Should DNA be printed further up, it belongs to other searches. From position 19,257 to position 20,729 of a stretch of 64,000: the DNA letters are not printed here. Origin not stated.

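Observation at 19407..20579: MEMO1-family protein with a signal peptide and no AMMECR1/radical-SAM partners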

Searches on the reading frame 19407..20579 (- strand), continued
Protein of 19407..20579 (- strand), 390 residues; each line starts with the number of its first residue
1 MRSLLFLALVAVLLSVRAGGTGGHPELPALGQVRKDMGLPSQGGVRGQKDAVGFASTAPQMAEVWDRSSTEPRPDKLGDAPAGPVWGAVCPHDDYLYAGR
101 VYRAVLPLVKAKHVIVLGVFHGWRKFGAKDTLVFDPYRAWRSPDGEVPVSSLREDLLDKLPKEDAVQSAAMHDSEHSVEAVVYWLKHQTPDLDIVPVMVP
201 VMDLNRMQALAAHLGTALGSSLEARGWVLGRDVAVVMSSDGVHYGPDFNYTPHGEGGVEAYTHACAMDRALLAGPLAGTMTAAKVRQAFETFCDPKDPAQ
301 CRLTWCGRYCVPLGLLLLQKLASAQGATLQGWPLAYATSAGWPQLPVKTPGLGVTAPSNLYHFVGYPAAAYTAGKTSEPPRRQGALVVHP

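Call 26: find_encoding_contigs(protein=P0288, flank=8000, max_places=1)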
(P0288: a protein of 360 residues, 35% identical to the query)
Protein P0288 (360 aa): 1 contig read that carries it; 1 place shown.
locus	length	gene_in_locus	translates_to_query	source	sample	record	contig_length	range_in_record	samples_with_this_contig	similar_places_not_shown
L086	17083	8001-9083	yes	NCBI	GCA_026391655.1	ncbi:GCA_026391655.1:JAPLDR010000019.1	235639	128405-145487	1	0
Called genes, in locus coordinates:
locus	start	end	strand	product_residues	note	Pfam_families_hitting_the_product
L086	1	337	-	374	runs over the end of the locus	PF13177:DNA_pol3_delta2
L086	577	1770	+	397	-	PF00162:PGK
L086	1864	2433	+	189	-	PF13302:Acetyltransf_3, PF13420:Acetyltransf_4, PF00583:Acetyltransf_1 (weak)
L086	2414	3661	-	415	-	PF13173:AAA_14, PF13635:DUF4143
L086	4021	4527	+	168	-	-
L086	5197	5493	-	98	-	PF06291:Lambda_Bor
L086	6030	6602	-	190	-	-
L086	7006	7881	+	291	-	PF00112:Peptidase_C1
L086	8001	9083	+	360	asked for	PF01875:Memo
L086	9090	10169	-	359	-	PF02129:Peptidase_S15 (weak), PF01738:DLH (faint), PF03403:PAF-AH_p_II (faint), PF20434:BD-FAE, PF12146:Hydrolase_4 (weak), PF12697:Abhydrolase_6 (weak), PF00326:Peptidase_S9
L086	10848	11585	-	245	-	PF06439:3keto-disac_hyd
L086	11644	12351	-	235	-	PF00590:TP_methylase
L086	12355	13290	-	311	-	-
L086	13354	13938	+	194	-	PF00265:TK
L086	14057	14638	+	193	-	-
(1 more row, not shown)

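Call 27: find_encoding_contigs(protein=P0290, flank=8000, max_places=1)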
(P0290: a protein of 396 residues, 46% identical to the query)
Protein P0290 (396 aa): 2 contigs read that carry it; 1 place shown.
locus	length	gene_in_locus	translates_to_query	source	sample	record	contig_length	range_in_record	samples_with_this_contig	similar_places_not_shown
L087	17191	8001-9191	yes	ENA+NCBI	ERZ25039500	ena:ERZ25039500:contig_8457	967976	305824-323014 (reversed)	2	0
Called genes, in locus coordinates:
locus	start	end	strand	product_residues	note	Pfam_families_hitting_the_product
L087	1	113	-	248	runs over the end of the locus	PF13490:zf-HC2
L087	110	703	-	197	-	PF07638:Sigma70_ECF, PF04542:Sigma70_r2, PF08281:Sigma70_r4_2, PF04545:Sigma70_r4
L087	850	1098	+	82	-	PF01106:NifU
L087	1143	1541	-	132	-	PF01475:FUR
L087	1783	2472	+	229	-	PF20582:UPF0758_N, PF04002:RadC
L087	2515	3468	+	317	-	PF01073:3Beta_HSD, PF01370:Epimerase, PF02719:Polysacc_synt_2, PF04321:RmlD_sub_bind, PF07993:NAD_binding_4, PF13460:NAD_binding_10 (faint), PF16363:GDP_Man_Dehyd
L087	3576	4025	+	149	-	PF16267:DUF4920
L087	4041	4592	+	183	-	PF16357:PepSY_TM_like_2 (weak)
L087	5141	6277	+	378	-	PF12801:Fer4_5, PF13187:Fer4_9 (faint), PF12801:Fer4_5 (weak), PF13237:Fer4_10 (weak)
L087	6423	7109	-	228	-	PF00027:cNMP_binding, PF13545:HTH_Crp_2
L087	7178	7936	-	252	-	PF02146:SIR2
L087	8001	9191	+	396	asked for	PF01875:Memo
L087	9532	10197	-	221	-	-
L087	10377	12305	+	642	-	PF02771:Acyl-CoA_dh_N, PF21343:ACAD9-ACADV_C (faint), PF02770:Acyl-CoA_dh_M, PF00441:Acyl-CoA_dh_1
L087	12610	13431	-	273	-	PF06966:DUF1295, PF02544:Steroid_dh (faint), PF04191:PEMT (weak)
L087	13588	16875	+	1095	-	PF14870:PSII_BNR (faint), PF25852:DUF6242_C (faint), PF02012:BNR (faint), PF13088:BNR_2 (faint), PF15899:BNR_6 (faint), PF15902:Sortilin-Vps10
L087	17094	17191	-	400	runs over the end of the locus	PF00872:Transposase_mut, PF10551:MULE (weak)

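Call 28: find_encoding_contigs(protein=P0326, flank=8000, max_places=1)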
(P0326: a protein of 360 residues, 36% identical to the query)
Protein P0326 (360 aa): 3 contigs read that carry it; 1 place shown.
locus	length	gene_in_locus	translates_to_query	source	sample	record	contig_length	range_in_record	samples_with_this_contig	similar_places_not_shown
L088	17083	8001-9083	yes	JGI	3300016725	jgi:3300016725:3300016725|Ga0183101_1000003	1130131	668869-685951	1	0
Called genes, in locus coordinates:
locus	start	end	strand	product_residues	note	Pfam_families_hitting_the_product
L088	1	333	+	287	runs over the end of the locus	PF00561:Abhydrolase_1, PF12146:Hydrolase_4 (weak), PF12697:Abhydrolase_6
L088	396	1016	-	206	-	PF09335:VTT_dom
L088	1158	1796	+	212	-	PF01545:Cation_efflux (weak)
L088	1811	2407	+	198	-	PF08241:Methyltransf_11 (faint), PF13649:Methyltransf_25 (weak)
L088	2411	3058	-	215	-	-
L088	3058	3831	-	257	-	PF00149:Metallophos, PF12850:Metallophos_2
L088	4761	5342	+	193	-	PF18306:LDcluster4, PF03641:Lysine_decarbox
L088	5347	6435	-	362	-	PF00383:dCMP_cyt_deam_1, PF14437:MafB19-deam, PF01872:RibD_C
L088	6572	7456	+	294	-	PF06325:PrmA, PF05175:MTS, PF13847:Methyltransf_31, PF01170:UPF0020 (weak), PF13649:Methyltransf_25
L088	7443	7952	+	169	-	PF02631:RecX_HTH2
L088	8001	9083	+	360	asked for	PF01875:Memo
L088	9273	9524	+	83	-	-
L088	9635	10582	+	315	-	PF12849:PBP_like_2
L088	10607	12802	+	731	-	PF13424:TPR_12 (weak), PF14559:TPR_19 (weak), PF13424:TPR_12 (weak), PF14559:TPR_19 (weak), PF00515:TPR_1, PF07719:TPR_2 (weak), PF13620:CarboxypepD_reg, PF13715:CarbopepD_reg_2, +14 more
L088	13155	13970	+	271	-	PF01618:MotA_ExbB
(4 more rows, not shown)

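Call 29: find_encoding_contigs(protein=P0342, flank=8000, max_places=1)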
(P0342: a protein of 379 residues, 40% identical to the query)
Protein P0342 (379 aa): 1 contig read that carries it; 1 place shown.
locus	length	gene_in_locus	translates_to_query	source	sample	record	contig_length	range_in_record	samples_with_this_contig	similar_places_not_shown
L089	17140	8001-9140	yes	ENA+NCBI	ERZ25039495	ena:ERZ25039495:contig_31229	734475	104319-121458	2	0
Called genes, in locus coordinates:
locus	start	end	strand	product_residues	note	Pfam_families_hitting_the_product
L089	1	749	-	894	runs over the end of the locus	PF00072:Response_reg, PF08447:PAS_3, PF00989:PAS, PF08447:PAS_3, PF13426:PAS_9, PF00989:PAS, PF08447:PAS_3, PF13426:PAS_9, +7 more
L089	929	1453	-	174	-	-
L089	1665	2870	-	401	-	PF00909:Ammonium_transp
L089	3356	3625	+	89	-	-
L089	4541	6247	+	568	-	PF13860:FlgD_ig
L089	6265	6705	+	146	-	-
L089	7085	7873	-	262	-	PF02274:ADI (faint)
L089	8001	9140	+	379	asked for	PF01875:Memo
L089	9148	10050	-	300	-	-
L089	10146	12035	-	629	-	PF03935:SKN1_KRE6_Sbg1, PF00722:Glyco_hydro_16, PF26113:GH16_XgeA, PF17957:Big_7, PF03422:CBM_6, PF18099:CBM_35_2, PF13860:FlgD_ig (weak)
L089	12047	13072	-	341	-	PF00332:Glyco_hydro_17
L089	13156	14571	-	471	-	PF13860:FlgD_ig, PF18962:Por_Secre_tail (faint)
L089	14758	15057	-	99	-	PF18962:Por_Secre_tail (weak), PF13860:FlgD_ig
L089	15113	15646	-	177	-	-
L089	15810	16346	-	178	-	-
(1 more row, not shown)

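Call 43: predict_structure(alignment_id=A3)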
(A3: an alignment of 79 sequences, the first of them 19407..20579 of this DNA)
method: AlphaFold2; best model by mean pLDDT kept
length: 390 residues; sequences in the alignment: 79
mean_pLDDT: 94.7   pTM: 0.90
mean pLDDT of the five models: 94.7, 94.0, 93.9, 93.7, 93.7
residues with pLDDT >= 90: 347; 70-90: 22; 50-70: 21; < 50: 0
segments of 3 or more residues with pLDDT < 50: none
pLDDT, mean of each block of 10 residues (from residue 1): 88 76 82 97 97 95 96 96 97 93 98 98 97 99 98 99 98 97 98 99 98 99 98 98 96 97 98 98 98 98 97 99 97 98 92 89 98 81 65
secondary structure, 60 per line:
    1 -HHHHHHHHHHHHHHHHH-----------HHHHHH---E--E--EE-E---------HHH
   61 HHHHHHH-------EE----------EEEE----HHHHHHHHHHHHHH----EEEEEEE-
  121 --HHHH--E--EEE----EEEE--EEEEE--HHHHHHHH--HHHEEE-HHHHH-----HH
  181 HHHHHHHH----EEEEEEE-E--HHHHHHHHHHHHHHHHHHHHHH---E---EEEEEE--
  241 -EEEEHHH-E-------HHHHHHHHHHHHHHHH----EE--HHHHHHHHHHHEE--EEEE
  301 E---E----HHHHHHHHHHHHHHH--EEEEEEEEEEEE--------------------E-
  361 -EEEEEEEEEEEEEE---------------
elements in order: H2-18 H30-35 H58-67 E87-90 H95-108 E113-119 H123-126 E132-134 E139-142 E145-149 H152-159 E165-167 H169-173 H179-188 E193-199 H204-225 E233-238 E242-245 H258-273 H282-292 E297-301 H310-324 E327-338 E362-375
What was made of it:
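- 19407..20579 (-): Complete ORF for the exported Memo-like protein (390 aa plus stop). AF2 pLDDT 94.7 (call 43).
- The AF2 model shows residues 2-18 as one helix (call 43).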

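Call 45: fold_search(model_id=the predicted structure, library=pdb)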
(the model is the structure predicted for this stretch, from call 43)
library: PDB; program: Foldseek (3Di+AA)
matches with E <= 10: 324; with E <= 0.001: 25
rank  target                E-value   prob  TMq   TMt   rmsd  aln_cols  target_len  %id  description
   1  3bcz_A                4.5e-17  1.00  0.59  0.76   5.1       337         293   17  Crystal structure of Memo (released 2007-11-27)
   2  7kq8_A                8.9e-17  1.00  0.55  0.71   5.6       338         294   17  Structure of iron bound MEMO1 (released 2021-11-17)
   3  7l5c_D                1.5e-16  1.00  0.56  0.72   5.6       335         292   17  Structure of copper bound MEMO1 (released 2022-01-19)
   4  7m8h_A                2.7e-16  1.00  0.57  0.73   5.5       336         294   16  Structure of Memo1 C244S metal binding site mutant at 1.75A (released 2022-04-06)
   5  3bcz_C                4.8e-16  1.00  0.57  0.74   5.3       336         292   17  Crystal structure of Memo (released 2007-11-27)
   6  5hee_A                3.4e-08  1.00  0.41  0.57   6.6       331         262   12  Crystal structure of the TK2203 protein (released 2016-06-29)
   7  7txy_E                4.7e-07  1.00  0.42  0.57   7.0       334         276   12  Crystal structure of the 2-Aminophenol 1,6-dioxygenase from the ARO bacterial microcompartment of Micromonospora rosar (released 2023-02-15)
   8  7txy_C                7.3e-07  1.00  0.44  0.59   6.4       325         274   13  Crystal structure of the 2-Aminophenol 1,6-dioxygenase from the ARO bacterial microcompartment of Micromonospora rosar (released 2023-02-15)
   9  7txy_A                1.3e-06  1.00  0.44  0.58   6.5       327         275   12  Crystal structure of the 2-Aminophenol 1,6-dioxygenase from the ARO bacterial microcompartment of Micromonospora rosar (released 2023-02-15)
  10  3vsg_D                2.7e-06  1.00  0.40  0.49   7.3       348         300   11  Crystal structure of iron free 1,6-APD, 2-Animophenol-1,6-Dioxygenase (released 2013-01-16)
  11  3vsi_D                6.4e-06  1.00  0.33  0.41   9.2       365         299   10  Crystal structure of native 1,6-APD (2-Animophenol-1,6-dioxygenase) complex with 4-Nitrocatechol (released 2013-01-16)
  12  8ihg_A                1.0e-05  1.00  0.38  0.47   7.3       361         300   11  Crystal structure of aminophenol dioxygenase from Pseudomonas species AP-3 (released 2024-02-28)
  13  8ihg_C                1.1e-05  1.00  0.40  0.50   7.3       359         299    9  Crystal structure of aminophenol dioxygenase from Pseudomonas species AP-3 (released 2024-02-28)
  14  3vsh_B                1.1e-05  1.00  0.40  0.48   7.2       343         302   12  Crystal structure of native 1,6-APD (with Iron), 2-Animophenol-1,6-Dioxygenase (released 2013-01-16)
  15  7txy_B                1.7e-05  1.00  0.40  0.51   7.1       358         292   13  Crystal structure of the 2-Aminophenol 1,6-dioxygenase from the ARO bacterial microcompartment of Micromonospora rosar (released 2023-02-15)
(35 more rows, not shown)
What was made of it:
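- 19455..20324 (-): Memo/LigB-fold catalytic core, residues 86-375. Foldseek E 4.5e-17 (call 45).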

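Call 46: search_solved_structures(query=A3, max_evalue=0.01, show_alignments=2)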
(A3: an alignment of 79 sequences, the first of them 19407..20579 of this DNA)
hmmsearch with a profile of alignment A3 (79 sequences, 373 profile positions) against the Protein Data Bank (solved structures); distinct sequences matched with E-value up to 0.01: 3.
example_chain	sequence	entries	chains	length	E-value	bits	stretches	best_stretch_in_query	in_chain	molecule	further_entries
3bcz_A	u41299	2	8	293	1e-09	40.6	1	74-342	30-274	Protein MEMO1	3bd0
7kq8_A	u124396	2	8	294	1.1e-09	40.6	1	74-342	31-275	Protein MEMO1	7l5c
7m8h_A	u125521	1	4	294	7.8e-08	34.5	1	74-309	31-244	Protein MEMO1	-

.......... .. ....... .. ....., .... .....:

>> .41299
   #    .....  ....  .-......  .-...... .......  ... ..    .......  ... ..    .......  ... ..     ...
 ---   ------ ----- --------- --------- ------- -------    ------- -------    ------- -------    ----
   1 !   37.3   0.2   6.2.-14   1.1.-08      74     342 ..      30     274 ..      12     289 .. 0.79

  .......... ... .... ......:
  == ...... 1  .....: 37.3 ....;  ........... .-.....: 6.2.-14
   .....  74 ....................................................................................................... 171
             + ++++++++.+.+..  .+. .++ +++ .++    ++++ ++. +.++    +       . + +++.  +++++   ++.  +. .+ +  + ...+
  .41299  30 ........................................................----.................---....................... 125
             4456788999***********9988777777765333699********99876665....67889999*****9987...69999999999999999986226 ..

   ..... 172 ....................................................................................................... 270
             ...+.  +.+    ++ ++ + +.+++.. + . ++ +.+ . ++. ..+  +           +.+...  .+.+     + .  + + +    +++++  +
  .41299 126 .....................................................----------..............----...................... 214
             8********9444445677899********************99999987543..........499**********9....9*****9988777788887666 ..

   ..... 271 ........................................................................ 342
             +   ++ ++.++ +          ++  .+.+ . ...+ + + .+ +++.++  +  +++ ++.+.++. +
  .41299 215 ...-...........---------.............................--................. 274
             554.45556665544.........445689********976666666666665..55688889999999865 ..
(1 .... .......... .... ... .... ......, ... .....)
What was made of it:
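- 19455..20324 (-): Profile-to-PDB alignment with MEMO1, E 1e-9 (call 46).
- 20304..20306 (-): Codon for His92, equivalent to MEMO1 His49 (metal ligand); part of the invariant PHDD motif. Alignment (call 46).
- Profile hit to MEMO1, E 1e-9, with ligand columns aligned (call 46).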

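Call 52: find_encoding_contigs(protein=P0368, flank=8000, max_places=1)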
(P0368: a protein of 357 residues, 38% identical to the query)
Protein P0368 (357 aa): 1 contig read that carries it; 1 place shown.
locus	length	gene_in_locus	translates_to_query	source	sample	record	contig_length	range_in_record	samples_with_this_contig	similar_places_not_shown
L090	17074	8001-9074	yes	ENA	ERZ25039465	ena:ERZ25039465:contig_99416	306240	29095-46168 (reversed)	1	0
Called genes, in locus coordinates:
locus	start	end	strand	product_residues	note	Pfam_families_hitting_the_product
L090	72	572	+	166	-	PF02776:TPP_enzyme_N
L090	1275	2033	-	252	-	-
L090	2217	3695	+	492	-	PF00005:ABC_tran, PF13304:AAA_21 (faint), PF02463:SMC_N (faint), PF00005:ABC_tran, PF13401:AAA_22 (weak), PF08352:oligo_HPY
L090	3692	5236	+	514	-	PF00496:SBP_bac_5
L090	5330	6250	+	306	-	PF19300:BPD_transp_1_N, PF00528:BPD_transp_1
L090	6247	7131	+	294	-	PF12911:OppC_N, PF00528:BPD_transp_1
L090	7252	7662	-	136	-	PF14347:DUF4399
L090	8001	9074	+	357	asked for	PF01875:Memo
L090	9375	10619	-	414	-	-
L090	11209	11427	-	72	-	-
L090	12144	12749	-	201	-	PF01966:HD (weak)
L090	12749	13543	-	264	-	PF05721:PhyH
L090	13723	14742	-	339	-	PF02625:XdhC_CoxI, PF13478:XdhC_C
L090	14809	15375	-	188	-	PF06240:COXG, PF10604:Polyketide_cyc2, PF03364:Polyketide_cyc (weak)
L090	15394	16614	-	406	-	PF05762:VWA_CoxE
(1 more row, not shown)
